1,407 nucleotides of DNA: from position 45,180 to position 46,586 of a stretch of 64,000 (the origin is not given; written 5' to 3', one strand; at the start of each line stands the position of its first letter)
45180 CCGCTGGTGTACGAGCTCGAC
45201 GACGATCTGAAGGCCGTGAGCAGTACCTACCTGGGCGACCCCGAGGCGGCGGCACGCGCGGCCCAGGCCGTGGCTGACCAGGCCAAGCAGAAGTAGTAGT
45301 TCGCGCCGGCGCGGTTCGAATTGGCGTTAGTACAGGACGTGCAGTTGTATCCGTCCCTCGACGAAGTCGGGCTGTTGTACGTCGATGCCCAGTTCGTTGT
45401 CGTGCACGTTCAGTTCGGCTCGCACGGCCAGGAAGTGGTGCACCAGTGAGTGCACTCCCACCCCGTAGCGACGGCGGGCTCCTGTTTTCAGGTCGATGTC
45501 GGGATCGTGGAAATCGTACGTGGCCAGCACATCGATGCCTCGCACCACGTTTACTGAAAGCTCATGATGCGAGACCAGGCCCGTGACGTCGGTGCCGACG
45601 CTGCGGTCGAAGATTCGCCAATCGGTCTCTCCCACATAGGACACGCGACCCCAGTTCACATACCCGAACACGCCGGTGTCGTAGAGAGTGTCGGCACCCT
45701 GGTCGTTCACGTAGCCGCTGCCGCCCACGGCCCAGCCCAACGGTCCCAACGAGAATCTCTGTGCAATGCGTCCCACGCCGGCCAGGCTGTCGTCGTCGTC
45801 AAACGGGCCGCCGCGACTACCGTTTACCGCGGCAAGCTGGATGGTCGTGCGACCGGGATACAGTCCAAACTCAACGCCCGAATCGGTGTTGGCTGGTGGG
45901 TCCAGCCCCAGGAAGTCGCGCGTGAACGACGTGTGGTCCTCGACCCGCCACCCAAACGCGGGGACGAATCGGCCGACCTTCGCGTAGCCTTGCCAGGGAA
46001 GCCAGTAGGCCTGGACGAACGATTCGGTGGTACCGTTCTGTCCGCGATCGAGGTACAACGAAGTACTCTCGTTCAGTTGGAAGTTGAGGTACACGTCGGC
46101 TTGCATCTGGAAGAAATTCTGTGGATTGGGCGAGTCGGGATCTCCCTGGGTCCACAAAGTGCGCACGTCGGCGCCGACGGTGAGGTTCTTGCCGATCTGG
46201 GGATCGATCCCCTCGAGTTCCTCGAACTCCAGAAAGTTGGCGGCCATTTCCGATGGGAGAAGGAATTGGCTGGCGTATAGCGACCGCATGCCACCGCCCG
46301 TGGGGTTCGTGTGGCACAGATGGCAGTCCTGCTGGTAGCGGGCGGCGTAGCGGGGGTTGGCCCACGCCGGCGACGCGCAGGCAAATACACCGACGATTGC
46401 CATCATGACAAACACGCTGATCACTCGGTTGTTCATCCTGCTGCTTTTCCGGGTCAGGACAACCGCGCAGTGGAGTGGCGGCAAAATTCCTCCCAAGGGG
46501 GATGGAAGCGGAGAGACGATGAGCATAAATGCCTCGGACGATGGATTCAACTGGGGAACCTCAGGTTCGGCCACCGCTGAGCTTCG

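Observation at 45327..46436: Beta-barrel outer-membrane protein with a single N-terminal CXXCH haem motif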

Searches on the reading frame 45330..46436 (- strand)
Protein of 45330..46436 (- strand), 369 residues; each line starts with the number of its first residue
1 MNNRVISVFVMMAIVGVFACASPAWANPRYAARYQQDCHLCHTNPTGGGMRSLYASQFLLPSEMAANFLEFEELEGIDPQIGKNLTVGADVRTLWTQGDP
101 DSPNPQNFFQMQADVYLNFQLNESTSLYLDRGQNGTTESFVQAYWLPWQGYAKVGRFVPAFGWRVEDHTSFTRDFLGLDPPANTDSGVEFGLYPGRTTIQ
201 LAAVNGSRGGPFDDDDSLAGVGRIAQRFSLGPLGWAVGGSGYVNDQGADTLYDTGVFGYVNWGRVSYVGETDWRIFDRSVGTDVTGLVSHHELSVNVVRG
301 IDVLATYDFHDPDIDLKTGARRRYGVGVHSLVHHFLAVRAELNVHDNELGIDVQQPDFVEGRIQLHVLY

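Call 4: search_protein_families(library=pfam, proteins=[window:45330-46436:-], max_evalue=10)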
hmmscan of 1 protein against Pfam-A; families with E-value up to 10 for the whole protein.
window:45330-46436:- (369 aa): 1 family
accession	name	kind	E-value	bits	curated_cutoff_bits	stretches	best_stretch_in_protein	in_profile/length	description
PF13442.11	Cytochrome_CBB3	-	0.12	13.1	27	1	31-53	7-27/68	Cytochrome C oxidase, cbb3-type, subunit III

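Call 5: search_protein_families(library=ncbifam, proteins=[window:45330-46436:-], max_evalue=10)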
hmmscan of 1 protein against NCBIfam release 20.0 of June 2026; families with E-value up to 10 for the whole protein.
window:45330-46436:- (369 aa): 1 family
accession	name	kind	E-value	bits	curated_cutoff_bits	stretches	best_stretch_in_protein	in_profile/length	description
TIGR03874.1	4cys_cytochr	equivalog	0.14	11.9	161.75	1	32-57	38-60/143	c-type cytochrome, methanol metabolism-related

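Call 6: find_homologous_proteins(query=window:45330-46436:-, max_evalue=0.001)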
Query window:45330-46436:- (369 aa): 117 proteins with E <= 0.001 among 3459 candidates.
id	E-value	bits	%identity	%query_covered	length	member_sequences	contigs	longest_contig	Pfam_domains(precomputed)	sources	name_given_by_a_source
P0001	1.7e-255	865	100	100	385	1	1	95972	-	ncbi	-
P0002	1.0e-121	425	53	98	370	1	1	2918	-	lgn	-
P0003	4.2e-118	413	51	98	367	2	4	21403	-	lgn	-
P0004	1.7e-111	391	51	95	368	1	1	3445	-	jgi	jgi:hypothetical protein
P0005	2.9e-109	384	49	98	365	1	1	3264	-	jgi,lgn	-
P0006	1.3e-107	378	51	100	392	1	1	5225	-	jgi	jgi:hypothetical protein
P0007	2.9e-106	374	49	97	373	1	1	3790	-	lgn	-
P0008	4.2e-105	370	50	93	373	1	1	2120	-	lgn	-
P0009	2.3e-104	367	47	100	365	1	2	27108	-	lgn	-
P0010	1.2e-102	362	49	98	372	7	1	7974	-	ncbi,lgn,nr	ncbi:MAG TPA: hypothetical protein VEC56_08590 [Candidatus Krumholzibacteria bacterium]|nr:hypotheti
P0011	3.7e-101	357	48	100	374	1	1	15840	-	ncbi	-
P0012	2.8e-100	354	50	93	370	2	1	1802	-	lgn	-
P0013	2.4e-99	351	47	99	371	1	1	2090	-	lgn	-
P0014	1.1e-98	349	45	99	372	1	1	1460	-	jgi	-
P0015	2.6e-97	344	46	100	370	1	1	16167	-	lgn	-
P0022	4.6e-94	334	45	99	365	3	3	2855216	-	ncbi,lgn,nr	ncbi:MAG: hypothetical protein H6682_00640 [Candidatus Eisenbacteria bacterium]|nr:hypothetical prot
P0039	1.3e-89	319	44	93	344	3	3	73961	-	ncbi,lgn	-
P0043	1.8e-88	315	45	93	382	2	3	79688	-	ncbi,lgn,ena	-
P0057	2.4e-83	298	43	94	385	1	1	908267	-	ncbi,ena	-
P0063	1.3e-79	286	42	92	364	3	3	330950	-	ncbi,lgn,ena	-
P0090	8.9e-62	227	37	93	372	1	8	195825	-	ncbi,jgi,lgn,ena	-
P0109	6.5e-32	129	32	93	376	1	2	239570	-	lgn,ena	-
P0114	1.0e-17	82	29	70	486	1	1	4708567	-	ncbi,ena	-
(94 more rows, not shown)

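Call 16: search_protein_representatives(protein=window:45330-46436:-)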
Query: 369 residues. Proteins with E-value up to 0.001 (for the whole library): 917; up to 1e-10: 450; up to 1e-30: 108. The best 150 are listed.
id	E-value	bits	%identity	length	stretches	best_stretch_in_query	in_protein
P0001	5.4e-256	864.9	100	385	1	1-369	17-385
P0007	9.4e-107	373.6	49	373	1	12-369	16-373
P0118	9.9e-102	357.1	47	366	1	9-362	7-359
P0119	2.2e-99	349.4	48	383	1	17-369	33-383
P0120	5.6e-92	325.0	45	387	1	9-369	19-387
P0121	1.2e-84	300.8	44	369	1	12-344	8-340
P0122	2.7e-82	293.1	45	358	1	17-337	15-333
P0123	8.7e-80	284.9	42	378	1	10-369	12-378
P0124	5.5e-78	278.9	43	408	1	11-369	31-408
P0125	9.1e-77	274.9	42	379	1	11-369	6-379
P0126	5.6e-74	265.7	43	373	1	7-369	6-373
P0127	5.5e-72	259.2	42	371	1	9-369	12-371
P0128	1.4e-69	251.3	44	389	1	14-369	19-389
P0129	3.1e-69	250.1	43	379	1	19-359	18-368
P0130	2.0e-67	244.1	40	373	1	6-345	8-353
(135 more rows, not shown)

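Call 19: predict_structure(alignment_id=A1)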
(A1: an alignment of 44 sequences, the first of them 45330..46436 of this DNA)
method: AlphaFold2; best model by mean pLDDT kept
length: 369 residues; sequences in the alignment: 44
mean_pLDDT: 91.2   pTM: 0.85
mean pLDDT of the five models: 91.2, 90.8, 90.3, 89.8, 89.4
residues with pLDDT >= 90: 267; 70-90: 89; 50-70: 6; < 50: 7
segments of 3 or more residues with pLDDT < 50: 20-26
pLDDT, mean of each block of 10 residues (from residue 1): 84 78 50 84 90 89 87 88 95 95 90 95 97 92 97 96 82 86 90 96 90 83 97 96 95 97 95 97 97 94 97 98 97 95 98 97 95
secondary structure, 60 per line:
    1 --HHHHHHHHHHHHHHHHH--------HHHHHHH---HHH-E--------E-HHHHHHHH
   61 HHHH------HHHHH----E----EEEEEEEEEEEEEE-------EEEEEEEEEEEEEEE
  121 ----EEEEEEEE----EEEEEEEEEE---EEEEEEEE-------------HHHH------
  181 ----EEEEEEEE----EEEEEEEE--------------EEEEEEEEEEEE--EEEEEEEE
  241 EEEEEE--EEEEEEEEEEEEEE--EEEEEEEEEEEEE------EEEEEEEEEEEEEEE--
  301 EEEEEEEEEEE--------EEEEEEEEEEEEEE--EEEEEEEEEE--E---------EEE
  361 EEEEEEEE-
elements in order: H3-19 H28-34 H53-64 H71-75 E85-98 E106-120 E125-132 E137-146 E150-157 H171-174 E185-192 E197-204 E219-230 E233-246 E249-262 E265-277 E284-298 E301-311 E320-333 E336-345 E358-368

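Call 30: fold_search(model_id=the predicted structure, library=pdb)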
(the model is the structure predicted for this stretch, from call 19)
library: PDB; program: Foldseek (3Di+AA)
matches with E <= 10: 992; with E <= 0.001: 242
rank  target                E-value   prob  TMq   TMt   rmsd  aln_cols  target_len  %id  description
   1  1e54_A                1.4e-11  1.00  0.58  0.64   5.5       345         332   13  Anion-selective porin from Comamonas acidovorans (released 2001-07-12)
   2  5mdo_A                3.8e-11  1.00  0.58  0.63   6.3       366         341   13  Crystal structure of in vitro folded Chitoporin VhChip from Vibrio harveyi (crystal form I) (released 2017-12-20)
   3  5mdq_A                5.5e-11  1.00  0.58  0.60   9.3       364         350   12  Crystal structure of outer membrane expressed Chitoporin VhChip from Vibrio harveyi (released 2017-12-20)
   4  5oyk                  6.7e-11  1.00  0.57  0.65   5.2       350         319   11  Outer-membrane expressed OmpT of Vibrio cholerae (released 2018-04-25)
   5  2fgq                  7.5e-11  1.00  0.59  0.65   5.3       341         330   12  High resolution X-ray structure of Omp32 in complex with malate (released 2006-01-31)
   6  7eqm_A                2.6e-10  1.00  0.56  0.61   5.6       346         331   14  Apo Truncated VhChiP (Delta 1-19) (released 2022-08-10)
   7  6ehe                  6.2e-10  1.00  0.56  0.67   5.2       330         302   12  OmpTdeltaL8 (loop L8 deletion mutant of OmpT), an outer membrane protein of Vibrio cholerae (released 2018-04-25)
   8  5ldt_A                1.0e-09  1.00  0.48  0.45   7.8       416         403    9  Crystal Structures of MOMP from Campylobacter jejuni (released 2016-10-26)
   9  8bys_A                1.8e-09  1.00  0.54  0.61   6.1       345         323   14  Outer membrane attachment porin OmpM1 from Veillonella parvula, native (released 2023-11-08)
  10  8bym_A                2.0e-09  1.00  0.55  0.62   6.2       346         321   13  Outer membrane attachment porin OmpM1 from Veillonella parvula (released 2023-11-08)
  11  2o4v_A                2.1e-09  1.00  0.65  0.58   5.1       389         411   11  An arginine ladder in OprP mediates phosphate specific transfer across the outer membrane (released 2006-12-26)
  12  6ehd                  2.6e-09  1.00  0.59  0.67   4.9       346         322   10  OmpT (in-vitro folded), an outer membrane protein of Vibrio cholerae (released 2018-04-25)
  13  6ehf                  2.7e-09  1.00  0.54  0.62   6.4       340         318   11  OmpT (in-vitro folded), an outer membrane protein Vibrio cholerae (trimer form) (released 2018-04-25)
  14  8byt_A                3.5e-09  1.00  0.56  0.65   4.6       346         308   13  Outer membrane attachment porin OmpM1 from Veillonella parvula, C3 symmetry (released 2023-11-08)
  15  5ldv                  3.9e-09  1.00  0.50  0.46   9.7       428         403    9  Crystal Structures of MOMP from Campylobacter jejuni (released 2016-10-26)
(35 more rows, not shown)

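Call 32: find_encoding_contigs(protein=P0001, flank=10000, max_places=3)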
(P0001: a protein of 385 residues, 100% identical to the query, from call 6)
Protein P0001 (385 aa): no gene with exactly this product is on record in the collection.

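Call 33: list_cluster_members(proteins=[P0001, P0010, P0022, P0039, P0043, P0057, P0063, P0090, P0109, P0114])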
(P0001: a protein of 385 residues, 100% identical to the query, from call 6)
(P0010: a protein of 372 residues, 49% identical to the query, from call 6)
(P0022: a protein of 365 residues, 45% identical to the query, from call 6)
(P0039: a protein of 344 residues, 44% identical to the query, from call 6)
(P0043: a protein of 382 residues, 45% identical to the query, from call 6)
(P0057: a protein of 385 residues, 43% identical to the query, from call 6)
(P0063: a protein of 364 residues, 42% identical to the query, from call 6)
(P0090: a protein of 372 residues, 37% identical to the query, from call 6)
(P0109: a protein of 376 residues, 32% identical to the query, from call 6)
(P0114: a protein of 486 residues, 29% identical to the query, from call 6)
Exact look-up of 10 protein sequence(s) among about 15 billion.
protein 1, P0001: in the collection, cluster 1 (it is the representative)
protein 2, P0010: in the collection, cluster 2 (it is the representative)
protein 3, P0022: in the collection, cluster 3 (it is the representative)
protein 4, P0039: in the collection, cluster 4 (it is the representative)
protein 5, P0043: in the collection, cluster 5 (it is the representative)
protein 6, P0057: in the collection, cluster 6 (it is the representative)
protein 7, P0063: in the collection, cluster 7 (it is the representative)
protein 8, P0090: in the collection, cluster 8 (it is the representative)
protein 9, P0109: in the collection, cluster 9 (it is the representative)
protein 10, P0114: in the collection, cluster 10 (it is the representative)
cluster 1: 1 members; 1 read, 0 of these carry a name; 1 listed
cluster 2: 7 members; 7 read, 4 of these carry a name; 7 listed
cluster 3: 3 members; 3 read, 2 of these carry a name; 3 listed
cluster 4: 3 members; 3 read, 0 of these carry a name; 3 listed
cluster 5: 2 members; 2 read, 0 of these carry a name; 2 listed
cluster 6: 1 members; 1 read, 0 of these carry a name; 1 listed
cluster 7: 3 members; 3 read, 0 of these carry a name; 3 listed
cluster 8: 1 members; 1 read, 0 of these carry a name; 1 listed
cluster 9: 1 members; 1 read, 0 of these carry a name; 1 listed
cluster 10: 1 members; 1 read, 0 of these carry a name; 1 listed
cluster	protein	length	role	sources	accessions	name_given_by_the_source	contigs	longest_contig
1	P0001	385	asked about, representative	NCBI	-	-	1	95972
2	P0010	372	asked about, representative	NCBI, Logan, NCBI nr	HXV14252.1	MAG TPA: hypothetical protein VEC56_08590 [Candidatus Krumholzibacteria bacterium] | hypothetical protein [Candidatus Krumholzibacteria bacterium]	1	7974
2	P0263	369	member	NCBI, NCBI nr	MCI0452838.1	MAG: hypothetical protein L0Z51_10695 [Candidatus Latescibacteria bacterium] | hypothetical protein [Candidatus Latescibacterota bacterium]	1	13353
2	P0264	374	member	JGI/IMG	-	hypothetical protein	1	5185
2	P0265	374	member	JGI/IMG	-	hypothetical protein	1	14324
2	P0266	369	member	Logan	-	-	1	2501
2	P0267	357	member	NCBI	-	-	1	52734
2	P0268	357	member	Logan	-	-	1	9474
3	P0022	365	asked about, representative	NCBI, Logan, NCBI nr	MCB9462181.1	MAG: hypothetical protein H6682_00640 [Candidatus Eisenbacteria bacterium] | hypothetical protein [Candidatus Eisenbacteria bacterium]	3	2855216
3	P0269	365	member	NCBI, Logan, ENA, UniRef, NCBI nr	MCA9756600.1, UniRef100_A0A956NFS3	MAG: hypothetical protein KDA27_12420 [Candidatus Eisenbacteria bacterium] | Porin n=1 Tax=Eiseniibacteriota bacterium TaxID=2212470 RepID=A0A956NFS3_UNCEI | hypothetical protein [Candidatus Eisenbacteria bacterium]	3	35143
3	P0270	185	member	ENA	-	-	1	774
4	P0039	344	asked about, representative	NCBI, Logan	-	-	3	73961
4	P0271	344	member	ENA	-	-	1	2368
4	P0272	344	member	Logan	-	-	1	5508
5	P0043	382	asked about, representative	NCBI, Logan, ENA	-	-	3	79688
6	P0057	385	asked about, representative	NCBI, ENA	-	-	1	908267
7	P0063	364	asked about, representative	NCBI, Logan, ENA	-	-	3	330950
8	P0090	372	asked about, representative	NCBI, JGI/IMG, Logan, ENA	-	-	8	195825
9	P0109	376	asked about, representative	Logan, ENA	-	-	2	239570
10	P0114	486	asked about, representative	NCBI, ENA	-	-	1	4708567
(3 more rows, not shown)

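Call 34: find_encoding_contigs(protein=P0022, flank=8000, max_places=2)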
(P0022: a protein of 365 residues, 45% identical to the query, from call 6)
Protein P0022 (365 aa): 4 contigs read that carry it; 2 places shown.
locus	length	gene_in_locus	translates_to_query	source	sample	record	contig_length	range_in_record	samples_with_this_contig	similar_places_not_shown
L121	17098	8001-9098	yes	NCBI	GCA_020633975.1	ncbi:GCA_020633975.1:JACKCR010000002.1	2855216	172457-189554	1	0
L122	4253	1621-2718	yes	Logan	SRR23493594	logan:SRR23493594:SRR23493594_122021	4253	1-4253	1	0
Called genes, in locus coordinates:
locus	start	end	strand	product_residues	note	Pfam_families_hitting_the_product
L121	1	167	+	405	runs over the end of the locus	PF12704:MacB_PCD, PF02687:FtsX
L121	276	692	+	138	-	PF01894:YjbQ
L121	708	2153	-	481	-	PF00069:Pkinase, PF07714:PK_Tyr_Ser-Thr, PF03109:ABC1 (faint), PF01636:APH (weak)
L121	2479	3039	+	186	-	PF04542:Sigma70_r2, PF08281:Sigma70_r4_2, PF04545:Sigma70_r4 (weak)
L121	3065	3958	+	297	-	PF13490:zf-HC2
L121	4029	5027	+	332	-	PF13349:DUF4097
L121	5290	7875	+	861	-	PF07452:CHRD, PF18962:Por_Secre_tail (faint), PF07452:CHRD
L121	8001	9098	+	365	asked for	-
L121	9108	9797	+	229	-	PF04264:YceI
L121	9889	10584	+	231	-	PF01833:TIG (weak)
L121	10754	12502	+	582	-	-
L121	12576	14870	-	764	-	PF00672:HAMP, PF00015:MCPsignal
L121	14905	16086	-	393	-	PF04966:OprB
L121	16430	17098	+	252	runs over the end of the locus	-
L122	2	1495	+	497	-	?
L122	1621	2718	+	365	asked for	-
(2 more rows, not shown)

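Call 35: find_encoding_contigs(protein=P0057, flank=8000, max_places=2)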
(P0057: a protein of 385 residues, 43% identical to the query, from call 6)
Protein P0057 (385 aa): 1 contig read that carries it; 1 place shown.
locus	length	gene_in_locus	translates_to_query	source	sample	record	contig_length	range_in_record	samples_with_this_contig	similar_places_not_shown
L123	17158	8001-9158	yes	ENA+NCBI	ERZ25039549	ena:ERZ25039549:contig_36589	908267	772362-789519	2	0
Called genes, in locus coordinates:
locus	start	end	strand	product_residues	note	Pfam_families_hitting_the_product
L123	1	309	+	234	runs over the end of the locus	PF01578:Cytochrom_C_asm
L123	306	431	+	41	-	PF20077:CcmD_alt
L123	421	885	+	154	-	PF03100:CcmE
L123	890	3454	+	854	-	PF01578:Cytochrom_C_asm, PF16327:CcmF_C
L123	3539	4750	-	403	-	PF00696:AA_kinase, PF13840:ACT_7 (weak), PF22468:ACT_9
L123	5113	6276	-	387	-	PF00583:Acetyltransf_1, PF13673:Acetyltransf_10, PF13508:Acetyltransf_7, PF08445:FR47, PF11814:DUF3335, PF13529:Peptidase_C39_2 (faint)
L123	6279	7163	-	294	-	-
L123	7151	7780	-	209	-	PF14401:RLAN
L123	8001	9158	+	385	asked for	-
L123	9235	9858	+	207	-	PF04264:YceI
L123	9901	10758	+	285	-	PF02582:DUF155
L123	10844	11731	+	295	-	PF14534:DUF4440 (faint)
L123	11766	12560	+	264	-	PF04972:BON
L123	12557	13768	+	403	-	PF00871:Acetate_kinase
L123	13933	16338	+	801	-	PF09364:XFP_N, PF03894:XFP, PF09363:XFP_C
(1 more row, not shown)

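Call 36: find_encoding_contigs(protein=P0063, flank=8000, max_places=2)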
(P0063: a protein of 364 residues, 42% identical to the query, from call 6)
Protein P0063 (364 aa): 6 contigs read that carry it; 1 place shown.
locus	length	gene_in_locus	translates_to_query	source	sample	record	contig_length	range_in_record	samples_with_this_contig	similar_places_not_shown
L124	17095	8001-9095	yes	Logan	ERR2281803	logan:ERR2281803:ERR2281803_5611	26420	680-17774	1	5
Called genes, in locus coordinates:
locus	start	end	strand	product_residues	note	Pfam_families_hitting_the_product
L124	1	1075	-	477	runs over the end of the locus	PF01266:DAO (faint), PF07992:Pyr_redox_2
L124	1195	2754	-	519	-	PF00512:HisKA, PF02518:HATPase_c, PF00072:Response_reg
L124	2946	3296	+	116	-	PF07366:SnoaL, PF14534:DUF4440 (weak), PF12680:SnoaL_2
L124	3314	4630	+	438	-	PF07690:MFS_1, PF13000:Acatn, PF03092:BT1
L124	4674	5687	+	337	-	-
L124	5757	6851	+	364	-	PF00365:PFK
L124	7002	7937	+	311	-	PF16694:Cytochrome_P460 (weak)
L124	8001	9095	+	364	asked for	-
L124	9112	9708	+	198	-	PF04264:YceI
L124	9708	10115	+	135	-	-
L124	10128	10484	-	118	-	PF01740:STAS, PF13466:STAS_2 (faint)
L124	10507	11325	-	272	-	PF00175:NAD_binding_1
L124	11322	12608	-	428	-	PF01590:GAF, PF13185:GAF_2, PF13492:GAF_3, PF07228:SpoIIE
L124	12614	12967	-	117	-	-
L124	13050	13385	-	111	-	-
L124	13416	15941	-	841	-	PF00069:Pkinase, PF07714:PK_Tyr_Ser-Thr, PF13176:TPR_7 (faint), PF13374:TPR_10 (faint), PF13424:TPR_12 (faint), PF13428:TPR_14 (faint), PF00515:TPR_1 (faint), PF14559:TPR_19 (weak), +10 more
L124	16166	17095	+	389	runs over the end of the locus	PF00155:Aminotran_1_2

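Call 37: find_encoding_contigs(protein=P0009, flank=8000, max_places=2)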
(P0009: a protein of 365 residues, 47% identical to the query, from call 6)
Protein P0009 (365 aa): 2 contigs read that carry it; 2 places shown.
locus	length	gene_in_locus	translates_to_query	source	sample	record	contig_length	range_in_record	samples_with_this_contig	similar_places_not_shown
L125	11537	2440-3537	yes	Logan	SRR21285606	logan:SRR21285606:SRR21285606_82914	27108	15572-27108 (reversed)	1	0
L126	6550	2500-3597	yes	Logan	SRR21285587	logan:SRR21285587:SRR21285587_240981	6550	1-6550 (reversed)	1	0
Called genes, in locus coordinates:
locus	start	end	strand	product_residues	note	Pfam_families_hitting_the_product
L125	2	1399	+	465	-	?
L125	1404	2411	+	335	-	PF15780:ASH (weak), PF22073:Cep192_D4 (weak), PF22544:HYDIN_VesB_CFA65-like_Ig (faint), PF24798:Ig-CFAP74_4th (faint), PF24507:Ig_CFAP65_4th (faint)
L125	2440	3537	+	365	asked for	-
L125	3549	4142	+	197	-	PF04264:YceI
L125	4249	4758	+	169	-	PF07366:SnoaL, PF12680:SnoaL_2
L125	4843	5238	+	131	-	-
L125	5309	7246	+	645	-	PF00474:SSF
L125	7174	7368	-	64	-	-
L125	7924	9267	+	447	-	PF22113:Mtrc-MtrF_II-IV_dom (faint), PF13435:Cytochrome_C554 (weak), PF14522:Cytochrome_C7 (faint), PF14537:Cytochrom_c3_2 (faint)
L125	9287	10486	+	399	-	-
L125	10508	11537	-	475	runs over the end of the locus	PF02310:B12-binding, PF04055:Radical_SAM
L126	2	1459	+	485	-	?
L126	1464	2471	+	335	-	PF15780:ASH (weak), PF22073:Cep192_D4 (weak), PF22544:HYDIN_VesB_CFA65-like_Ig (faint), PF24798:Ig-CFAP74_4th (faint), PF24507:Ig_CFAP65_4th (faint)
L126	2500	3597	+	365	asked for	-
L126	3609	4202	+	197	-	PF04264:YceI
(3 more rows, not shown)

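Call 38: find_encoding_contigs(protein=P0090, flank=8000, max_places=2)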
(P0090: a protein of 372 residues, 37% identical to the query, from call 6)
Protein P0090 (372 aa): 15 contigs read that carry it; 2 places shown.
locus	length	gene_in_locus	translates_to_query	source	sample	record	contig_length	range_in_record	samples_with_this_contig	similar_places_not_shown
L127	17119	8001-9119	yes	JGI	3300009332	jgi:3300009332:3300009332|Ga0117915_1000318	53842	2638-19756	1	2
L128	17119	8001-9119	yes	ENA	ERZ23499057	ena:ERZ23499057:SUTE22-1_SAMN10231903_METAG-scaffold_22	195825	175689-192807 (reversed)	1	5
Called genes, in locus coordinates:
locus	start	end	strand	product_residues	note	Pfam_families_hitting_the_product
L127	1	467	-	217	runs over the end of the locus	PF00730:HhH-GPD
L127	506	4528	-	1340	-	PF08126:Propeptide_C25 (faint), PF01364:Peptidase_C25, PF19190:BACON_2 (faint), PF18962:Por_Secre_tail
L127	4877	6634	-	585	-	PF18962:Por_Secre_tail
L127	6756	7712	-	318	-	PF16694:Cytochrome_P460 (weak)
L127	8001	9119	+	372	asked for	-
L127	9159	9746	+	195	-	PF04264:YceI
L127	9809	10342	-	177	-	PF08909:DUF1854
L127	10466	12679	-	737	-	PF00664:ABC_membrane, PF00005:ABC_tran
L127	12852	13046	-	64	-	-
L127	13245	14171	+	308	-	PF02511:Thy1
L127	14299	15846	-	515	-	PF01039:Carboxyl_trans, PF03255:ACCA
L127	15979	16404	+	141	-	PF13527:Acetyltransf_9 (weak), PF13673:Acetyltransf_10, PF00583:Acetyltransf_1, PF13508:Acetyltransf_7, PF08445:FR47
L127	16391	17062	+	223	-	PF13489:Methyltransf_23 (weak), PF08241:Methyltransf_11, PF08242:Methyltransf_12 (weak), PF13649:Methyltransf_25 (weak)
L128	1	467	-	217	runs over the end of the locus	PF00730:HhH-GPD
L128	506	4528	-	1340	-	PF08126:Propeptide_C25 (faint), PF01364:Peptidase_C25, PF19190:BACON_2 (faint), PF18962:Por_Secre_tail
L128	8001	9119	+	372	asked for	-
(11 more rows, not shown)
